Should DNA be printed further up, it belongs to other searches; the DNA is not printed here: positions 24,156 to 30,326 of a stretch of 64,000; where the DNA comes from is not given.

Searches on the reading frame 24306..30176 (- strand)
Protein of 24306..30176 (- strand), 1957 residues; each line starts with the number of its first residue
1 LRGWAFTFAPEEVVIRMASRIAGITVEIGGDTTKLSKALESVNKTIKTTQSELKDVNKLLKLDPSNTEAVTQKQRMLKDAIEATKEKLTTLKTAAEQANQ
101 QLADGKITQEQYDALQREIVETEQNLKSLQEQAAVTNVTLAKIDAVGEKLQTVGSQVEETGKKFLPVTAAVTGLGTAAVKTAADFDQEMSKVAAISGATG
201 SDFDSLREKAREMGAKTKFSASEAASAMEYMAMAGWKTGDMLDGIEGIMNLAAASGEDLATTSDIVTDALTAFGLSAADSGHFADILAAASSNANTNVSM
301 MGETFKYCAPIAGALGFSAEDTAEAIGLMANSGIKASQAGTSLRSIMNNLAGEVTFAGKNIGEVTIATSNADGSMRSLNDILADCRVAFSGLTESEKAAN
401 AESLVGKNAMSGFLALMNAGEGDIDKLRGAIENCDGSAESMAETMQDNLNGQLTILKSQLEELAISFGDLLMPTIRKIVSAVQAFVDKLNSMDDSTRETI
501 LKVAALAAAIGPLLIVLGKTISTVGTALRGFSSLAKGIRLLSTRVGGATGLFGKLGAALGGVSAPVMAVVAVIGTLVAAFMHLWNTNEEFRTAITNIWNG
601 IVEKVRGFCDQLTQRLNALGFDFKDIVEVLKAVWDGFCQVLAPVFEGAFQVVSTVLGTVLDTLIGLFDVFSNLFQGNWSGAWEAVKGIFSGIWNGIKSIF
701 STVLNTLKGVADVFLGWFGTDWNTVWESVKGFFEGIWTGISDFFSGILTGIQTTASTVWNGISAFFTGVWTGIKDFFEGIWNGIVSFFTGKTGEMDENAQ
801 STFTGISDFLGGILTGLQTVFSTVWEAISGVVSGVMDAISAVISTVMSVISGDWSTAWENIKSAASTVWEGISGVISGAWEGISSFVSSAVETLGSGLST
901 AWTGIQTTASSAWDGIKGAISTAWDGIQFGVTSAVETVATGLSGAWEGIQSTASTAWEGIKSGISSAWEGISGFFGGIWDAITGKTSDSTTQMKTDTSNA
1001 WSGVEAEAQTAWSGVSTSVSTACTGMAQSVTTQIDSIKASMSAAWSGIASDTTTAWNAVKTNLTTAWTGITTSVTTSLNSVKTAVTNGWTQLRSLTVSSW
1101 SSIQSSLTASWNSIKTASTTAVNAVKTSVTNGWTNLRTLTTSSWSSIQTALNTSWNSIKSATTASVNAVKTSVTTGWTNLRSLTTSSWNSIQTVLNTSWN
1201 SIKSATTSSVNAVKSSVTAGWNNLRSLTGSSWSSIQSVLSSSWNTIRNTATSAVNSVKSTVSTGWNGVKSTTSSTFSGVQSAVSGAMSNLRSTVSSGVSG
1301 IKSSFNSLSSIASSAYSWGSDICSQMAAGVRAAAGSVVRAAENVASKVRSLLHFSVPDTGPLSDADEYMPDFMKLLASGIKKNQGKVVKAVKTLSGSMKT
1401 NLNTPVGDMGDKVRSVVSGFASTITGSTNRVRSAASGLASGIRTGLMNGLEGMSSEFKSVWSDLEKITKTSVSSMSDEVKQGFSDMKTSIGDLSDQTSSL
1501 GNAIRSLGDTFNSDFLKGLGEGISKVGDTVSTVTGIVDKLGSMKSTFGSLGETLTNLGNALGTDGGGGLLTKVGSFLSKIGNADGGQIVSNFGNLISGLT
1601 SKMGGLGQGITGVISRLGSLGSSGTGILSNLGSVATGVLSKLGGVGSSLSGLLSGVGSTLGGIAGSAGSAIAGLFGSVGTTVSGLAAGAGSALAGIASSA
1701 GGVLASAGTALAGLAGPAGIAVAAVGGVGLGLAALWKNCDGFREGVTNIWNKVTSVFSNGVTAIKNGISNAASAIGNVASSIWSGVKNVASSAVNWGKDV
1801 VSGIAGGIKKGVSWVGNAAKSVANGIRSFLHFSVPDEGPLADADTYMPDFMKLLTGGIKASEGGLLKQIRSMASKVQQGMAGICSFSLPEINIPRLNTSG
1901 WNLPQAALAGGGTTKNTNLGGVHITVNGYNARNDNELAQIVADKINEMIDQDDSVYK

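Call 9: search_protein_families(library=phrogs, proteins=[window:24306-30176:-], max_evalue=0.001)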
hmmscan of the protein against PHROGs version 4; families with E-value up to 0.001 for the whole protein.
window:24306-30176:- (1957 aa): 56 families (the best 25 are shown)
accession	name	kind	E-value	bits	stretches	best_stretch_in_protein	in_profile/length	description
phrog_1272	-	tail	1.8e-297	991.6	4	17-1001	71-1082/1606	tail length tape measure protein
phrog_58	-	tail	1.9e-251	839.5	8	13-789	166-912/1544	tail length tape measure protein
phrog_991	-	tail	9.9e-163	544.9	4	17-740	60-819/1966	tail length tape measure protein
phrog_1533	-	tail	4.8e-161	539.2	2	108-583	174-672/1688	tail length tape measure protein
phrog_4704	-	tail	2.8e-138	463.3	1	15-537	2-572/625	tail length tape measure protein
phrog_5493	-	tail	7.3e-128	429.5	4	144-549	32-451/1102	tail length tape measure protein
phrog_19074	-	unknown function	2.7e-126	424.2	1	32-498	21-475/1384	-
phrog_167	-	tail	3.3e-106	357.5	5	109-847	210-989/1555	tail length tape measure protein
phrog_28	-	tail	2.4e-96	325.5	2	36-648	130-706/1228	tail length tape measure protein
phrog_1293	-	tail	5.8e-91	307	1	20-587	5-631/1424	tail length tape measure protein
phrog_5218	-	unknown function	5.7e-90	304.1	2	34-594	75-671/1599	-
phrog_4200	-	tail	1.1e-81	276.4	3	534-985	188-571/732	tail length tape measure protein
phrog_16692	-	unknown function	2.1e-79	269.1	1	26-564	47-576/1107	-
phrog_305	-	tail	6e-78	264.5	8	1226-1403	582-757/1001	tail length tape measure protein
phrog_17020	-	unknown function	1e-75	256.1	6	806-936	64-194/353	-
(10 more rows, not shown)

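Call 10: search_protein_families(library=pfam, proteins=[window:24306-30176:-], max_evalue=0.001)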
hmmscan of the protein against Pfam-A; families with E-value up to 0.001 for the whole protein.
window:24306-30176:- (1957 aa): 5 families
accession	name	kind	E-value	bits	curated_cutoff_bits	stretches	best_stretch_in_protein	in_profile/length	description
PF10145.14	PhageMin_Tail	-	4.6e-53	180.5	33.2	1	207-406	1-201/201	Phage-related minor tail protein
PF01442.23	Apolipoprotein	-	1.6e-24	87.1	90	0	931-1045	75-189/190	Apolipoprotein A1/A4/E domain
PF04513.17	Baculo_PEP_C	-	4.1e-21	76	38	0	1019-1087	32-96/140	Baculovirus polyhedron envelope protein, PEP, C terminus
PF05478.16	Prominin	-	6.3e-05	21.7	34.3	0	1074-1309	167-403/799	Prominin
PF04740.18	LXG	-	0.00026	21.4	26.5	0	1450-1532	77-160/202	LXG domain of WXG superfamily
